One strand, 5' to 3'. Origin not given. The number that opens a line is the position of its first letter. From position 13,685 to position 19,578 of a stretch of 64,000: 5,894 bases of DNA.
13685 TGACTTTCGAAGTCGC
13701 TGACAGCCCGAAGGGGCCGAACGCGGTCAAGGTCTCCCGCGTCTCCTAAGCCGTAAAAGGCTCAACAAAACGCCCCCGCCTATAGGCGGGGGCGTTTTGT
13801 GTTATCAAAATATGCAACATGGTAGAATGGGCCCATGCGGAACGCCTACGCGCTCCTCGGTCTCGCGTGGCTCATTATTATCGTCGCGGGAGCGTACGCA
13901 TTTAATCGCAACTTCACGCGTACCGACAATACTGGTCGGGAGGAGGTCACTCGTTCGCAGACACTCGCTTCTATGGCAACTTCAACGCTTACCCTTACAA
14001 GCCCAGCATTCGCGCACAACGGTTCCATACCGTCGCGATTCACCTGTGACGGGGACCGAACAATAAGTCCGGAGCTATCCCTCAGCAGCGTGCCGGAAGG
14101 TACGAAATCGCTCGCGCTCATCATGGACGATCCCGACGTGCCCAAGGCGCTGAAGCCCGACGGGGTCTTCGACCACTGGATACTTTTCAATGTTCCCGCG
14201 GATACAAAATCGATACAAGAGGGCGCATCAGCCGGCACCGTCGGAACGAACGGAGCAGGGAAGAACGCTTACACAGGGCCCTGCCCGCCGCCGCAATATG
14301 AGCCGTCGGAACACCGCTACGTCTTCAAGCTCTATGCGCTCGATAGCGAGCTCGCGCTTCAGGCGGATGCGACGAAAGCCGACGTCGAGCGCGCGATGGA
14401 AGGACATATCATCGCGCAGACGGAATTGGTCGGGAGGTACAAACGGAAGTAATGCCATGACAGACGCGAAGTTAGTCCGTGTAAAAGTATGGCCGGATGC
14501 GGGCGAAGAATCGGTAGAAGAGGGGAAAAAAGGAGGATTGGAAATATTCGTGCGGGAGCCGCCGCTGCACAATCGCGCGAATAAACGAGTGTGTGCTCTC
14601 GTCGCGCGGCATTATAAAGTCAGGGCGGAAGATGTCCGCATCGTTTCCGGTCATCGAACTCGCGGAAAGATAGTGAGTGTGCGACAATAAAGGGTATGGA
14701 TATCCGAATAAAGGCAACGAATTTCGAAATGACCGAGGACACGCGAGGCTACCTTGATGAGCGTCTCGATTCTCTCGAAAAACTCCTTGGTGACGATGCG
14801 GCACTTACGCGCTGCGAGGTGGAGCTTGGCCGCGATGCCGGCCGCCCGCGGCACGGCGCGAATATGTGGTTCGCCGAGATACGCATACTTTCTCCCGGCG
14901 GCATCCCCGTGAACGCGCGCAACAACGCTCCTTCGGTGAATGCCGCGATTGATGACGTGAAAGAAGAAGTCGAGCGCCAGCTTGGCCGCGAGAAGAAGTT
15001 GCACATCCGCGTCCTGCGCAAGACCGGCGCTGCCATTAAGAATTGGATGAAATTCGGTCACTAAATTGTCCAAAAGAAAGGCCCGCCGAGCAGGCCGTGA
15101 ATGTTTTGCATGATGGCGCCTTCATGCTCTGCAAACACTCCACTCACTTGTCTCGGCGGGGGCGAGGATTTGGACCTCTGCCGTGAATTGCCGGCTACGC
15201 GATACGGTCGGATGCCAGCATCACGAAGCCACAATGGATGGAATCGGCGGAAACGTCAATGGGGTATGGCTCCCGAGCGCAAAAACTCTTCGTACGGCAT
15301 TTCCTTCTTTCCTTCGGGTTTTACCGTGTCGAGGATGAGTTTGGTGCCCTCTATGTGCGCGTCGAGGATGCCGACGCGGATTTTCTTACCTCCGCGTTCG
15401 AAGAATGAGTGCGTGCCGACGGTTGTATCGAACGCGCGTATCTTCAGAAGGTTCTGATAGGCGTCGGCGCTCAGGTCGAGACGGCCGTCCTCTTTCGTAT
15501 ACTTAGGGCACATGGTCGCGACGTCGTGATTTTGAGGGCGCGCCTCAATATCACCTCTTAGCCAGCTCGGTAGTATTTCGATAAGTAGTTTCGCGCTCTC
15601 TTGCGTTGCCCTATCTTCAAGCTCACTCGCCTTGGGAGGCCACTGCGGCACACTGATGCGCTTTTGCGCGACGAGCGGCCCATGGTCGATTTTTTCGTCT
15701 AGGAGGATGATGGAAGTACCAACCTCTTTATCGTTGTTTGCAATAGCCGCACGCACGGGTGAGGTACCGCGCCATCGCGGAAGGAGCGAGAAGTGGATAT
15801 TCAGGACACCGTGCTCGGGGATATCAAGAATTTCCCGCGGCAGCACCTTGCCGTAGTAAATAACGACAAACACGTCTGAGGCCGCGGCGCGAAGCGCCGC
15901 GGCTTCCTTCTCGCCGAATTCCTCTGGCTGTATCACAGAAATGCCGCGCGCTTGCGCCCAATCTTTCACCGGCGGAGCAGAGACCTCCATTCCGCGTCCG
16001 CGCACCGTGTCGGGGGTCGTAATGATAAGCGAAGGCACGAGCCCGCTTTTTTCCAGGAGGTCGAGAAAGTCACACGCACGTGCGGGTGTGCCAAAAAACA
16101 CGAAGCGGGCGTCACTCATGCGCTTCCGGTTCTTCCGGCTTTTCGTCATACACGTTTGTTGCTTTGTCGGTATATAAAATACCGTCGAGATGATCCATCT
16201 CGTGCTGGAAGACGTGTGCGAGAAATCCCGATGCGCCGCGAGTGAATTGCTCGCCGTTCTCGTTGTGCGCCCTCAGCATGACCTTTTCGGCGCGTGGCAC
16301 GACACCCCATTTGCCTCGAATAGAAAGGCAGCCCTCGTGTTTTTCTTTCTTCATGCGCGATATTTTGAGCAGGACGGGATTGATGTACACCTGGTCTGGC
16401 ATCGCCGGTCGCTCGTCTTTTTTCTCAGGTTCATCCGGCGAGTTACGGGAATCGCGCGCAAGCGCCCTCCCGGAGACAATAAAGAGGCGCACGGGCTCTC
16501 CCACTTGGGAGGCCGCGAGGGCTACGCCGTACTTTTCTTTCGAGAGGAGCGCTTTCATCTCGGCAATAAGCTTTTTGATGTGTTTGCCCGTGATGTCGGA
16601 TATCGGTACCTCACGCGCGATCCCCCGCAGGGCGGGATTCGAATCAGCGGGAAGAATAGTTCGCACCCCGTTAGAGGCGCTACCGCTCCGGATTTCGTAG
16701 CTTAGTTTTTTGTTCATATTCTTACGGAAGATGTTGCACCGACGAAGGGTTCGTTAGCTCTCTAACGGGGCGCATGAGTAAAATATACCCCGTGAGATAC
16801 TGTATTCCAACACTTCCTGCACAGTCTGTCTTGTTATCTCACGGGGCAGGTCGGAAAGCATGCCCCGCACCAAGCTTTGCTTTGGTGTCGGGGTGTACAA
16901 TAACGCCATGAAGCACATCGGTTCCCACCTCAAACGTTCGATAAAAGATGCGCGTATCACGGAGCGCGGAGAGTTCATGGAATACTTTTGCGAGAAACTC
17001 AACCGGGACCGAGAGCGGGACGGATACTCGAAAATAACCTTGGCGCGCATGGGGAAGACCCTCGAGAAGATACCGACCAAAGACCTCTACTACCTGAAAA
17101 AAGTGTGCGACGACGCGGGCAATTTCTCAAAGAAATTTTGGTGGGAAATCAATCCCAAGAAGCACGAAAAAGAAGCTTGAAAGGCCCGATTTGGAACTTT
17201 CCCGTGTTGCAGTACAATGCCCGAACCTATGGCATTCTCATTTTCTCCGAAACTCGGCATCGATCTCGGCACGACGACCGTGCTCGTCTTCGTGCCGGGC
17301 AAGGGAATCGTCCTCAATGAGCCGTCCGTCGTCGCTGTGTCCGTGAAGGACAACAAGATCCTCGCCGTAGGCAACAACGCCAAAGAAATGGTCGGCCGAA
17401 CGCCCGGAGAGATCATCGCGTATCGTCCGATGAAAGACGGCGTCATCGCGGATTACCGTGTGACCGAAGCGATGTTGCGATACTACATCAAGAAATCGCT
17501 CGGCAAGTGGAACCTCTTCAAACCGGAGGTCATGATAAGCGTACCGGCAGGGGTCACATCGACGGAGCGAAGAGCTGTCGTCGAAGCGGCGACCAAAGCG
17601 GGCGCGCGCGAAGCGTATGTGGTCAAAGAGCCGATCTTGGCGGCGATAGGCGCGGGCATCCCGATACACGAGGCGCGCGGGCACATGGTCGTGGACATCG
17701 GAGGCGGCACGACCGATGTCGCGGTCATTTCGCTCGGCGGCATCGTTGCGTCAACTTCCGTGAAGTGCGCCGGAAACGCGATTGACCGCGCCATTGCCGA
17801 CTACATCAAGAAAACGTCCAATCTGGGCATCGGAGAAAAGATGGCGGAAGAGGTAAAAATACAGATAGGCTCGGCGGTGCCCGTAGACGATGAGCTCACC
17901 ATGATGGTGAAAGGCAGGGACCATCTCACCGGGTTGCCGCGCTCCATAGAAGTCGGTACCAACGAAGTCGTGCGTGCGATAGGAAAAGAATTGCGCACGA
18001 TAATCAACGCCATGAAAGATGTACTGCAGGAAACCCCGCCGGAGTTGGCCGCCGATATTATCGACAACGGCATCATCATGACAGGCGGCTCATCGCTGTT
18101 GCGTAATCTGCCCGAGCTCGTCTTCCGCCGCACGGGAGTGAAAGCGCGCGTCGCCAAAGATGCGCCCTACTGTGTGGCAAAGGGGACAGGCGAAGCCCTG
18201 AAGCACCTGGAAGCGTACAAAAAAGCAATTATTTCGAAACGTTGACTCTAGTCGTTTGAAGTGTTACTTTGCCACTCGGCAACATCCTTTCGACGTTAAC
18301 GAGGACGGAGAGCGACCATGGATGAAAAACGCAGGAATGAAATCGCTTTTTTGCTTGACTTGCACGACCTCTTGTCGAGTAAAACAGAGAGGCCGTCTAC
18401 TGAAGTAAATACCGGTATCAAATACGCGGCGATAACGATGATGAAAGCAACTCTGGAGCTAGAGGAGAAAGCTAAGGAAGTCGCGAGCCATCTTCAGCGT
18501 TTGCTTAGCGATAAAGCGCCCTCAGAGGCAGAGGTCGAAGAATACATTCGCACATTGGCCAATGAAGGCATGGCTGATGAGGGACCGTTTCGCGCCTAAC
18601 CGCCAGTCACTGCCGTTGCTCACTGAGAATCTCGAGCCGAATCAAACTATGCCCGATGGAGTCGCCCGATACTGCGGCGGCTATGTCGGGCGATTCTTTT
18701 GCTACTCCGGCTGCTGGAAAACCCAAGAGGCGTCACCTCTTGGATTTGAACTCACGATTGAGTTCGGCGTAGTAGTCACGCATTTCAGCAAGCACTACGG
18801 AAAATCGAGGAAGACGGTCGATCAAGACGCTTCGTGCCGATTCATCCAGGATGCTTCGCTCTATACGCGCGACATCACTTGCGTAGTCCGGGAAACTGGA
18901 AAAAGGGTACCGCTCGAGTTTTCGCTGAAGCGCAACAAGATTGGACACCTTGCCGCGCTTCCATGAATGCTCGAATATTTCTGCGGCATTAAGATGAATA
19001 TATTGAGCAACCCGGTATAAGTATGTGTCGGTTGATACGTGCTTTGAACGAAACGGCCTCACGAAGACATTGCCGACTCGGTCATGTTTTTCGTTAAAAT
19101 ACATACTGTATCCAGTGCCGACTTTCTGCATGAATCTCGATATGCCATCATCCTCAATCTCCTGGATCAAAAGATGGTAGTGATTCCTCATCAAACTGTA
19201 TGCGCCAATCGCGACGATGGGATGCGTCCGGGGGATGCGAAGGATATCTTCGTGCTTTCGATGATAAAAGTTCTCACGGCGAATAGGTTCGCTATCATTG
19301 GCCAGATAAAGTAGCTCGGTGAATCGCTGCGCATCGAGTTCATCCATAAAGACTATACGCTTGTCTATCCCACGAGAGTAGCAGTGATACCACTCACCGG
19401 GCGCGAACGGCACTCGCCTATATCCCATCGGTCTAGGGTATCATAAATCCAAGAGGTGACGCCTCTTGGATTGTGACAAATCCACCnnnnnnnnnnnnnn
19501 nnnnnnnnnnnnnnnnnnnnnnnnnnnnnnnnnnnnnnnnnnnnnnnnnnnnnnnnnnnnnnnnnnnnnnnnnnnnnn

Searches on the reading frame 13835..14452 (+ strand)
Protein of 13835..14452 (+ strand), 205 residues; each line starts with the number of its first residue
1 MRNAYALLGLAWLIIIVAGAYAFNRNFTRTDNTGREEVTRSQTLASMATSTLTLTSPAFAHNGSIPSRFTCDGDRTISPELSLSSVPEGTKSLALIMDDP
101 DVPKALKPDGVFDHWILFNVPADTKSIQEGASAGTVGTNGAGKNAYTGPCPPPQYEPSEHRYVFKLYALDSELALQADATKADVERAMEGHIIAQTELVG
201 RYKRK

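Call 62: search_protein_families(library=pfam, proteins=[window:13835-14452:+], max_evalue=0.0001)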
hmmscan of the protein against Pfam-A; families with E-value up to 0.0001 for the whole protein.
window:13835-14452:+ (205 aa): 1 family
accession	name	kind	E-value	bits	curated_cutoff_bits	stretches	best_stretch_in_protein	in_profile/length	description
PF01161.25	PBP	-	3e-41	141.4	24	1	65-202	2-135/135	Phosphatidylethanolamine-binding protein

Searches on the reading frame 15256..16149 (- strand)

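Call 62: search_protein_families(library=pfam, proteins=[window:15256-16149:-], max_evalue=0.0001)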
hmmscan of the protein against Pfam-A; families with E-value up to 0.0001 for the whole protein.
window:15256-16149:- (297 aa): 2 families
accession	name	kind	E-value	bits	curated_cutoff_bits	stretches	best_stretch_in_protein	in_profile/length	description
PF00551.24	Formyl_trans_N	-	6.9e-32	111.1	26.1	1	15-192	2-180/181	Formyl transferase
PF02911.23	Formyl_trans_C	-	3.9e-05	24.2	21.1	0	217-266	2-47/100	Formyl transferase, C-terminal domain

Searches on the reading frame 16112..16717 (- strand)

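Call 62: search_protein_families(library=pfam, proteins=[window:16112-16717:-], max_evalue=0.0001)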
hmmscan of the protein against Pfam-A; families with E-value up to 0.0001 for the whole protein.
window:16112-16717:- (201 aa): 1 family
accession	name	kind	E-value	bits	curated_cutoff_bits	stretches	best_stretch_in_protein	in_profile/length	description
PF01327.26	Pep_deformylase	-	7e-38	130.1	22.8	1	25-188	7-152/156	Polypeptide deformylase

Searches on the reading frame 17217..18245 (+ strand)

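Call 62: search_protein_families(library=pfam, proteins=[window:17217-18245:+], max_evalue=0.0001)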
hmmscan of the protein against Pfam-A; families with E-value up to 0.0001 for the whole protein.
window:17217-18245:+ (342 aa): 6 families
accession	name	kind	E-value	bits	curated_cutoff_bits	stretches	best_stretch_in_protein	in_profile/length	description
PF06723.19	MreB_Mbl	-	1.5e-130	435.3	27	1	12-335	3-326/327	MreB/Mbl protein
PF14450.12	FtsA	-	5.3e-14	53.1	31.8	1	157-315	1-112/127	Cell division protein FtsA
PF00022.25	Actin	-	3e-13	49.6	27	1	36-200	31-190/410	Actin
PF00012.26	HSP70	-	9.7e-11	41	20.6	1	104-201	135-238/599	Hsp70 protein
PF21522.3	MreB-like_C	-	1.3e-05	26.2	27.8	0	158-296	1-118/123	Archaeal actin homologue MreB-like, C-terminal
PF08841.16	DDR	-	4.7e-05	23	24.6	0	138-214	117-188/328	Diol dehydratase reactivase ATPase-like domain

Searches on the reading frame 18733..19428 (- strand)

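Call 62: search_protein_families(library=pfam, proteins=[window:18733-19428:-], max_evalue=0.0001)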
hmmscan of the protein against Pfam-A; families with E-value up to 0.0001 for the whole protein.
window:18733-19428:- (231 aa): 1 family
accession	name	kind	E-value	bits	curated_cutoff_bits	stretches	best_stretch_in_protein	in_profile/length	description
PF01797.21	Y1_Tnp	-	3.9e-06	27.4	23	1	72-145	41-119/121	Transposase IS200 like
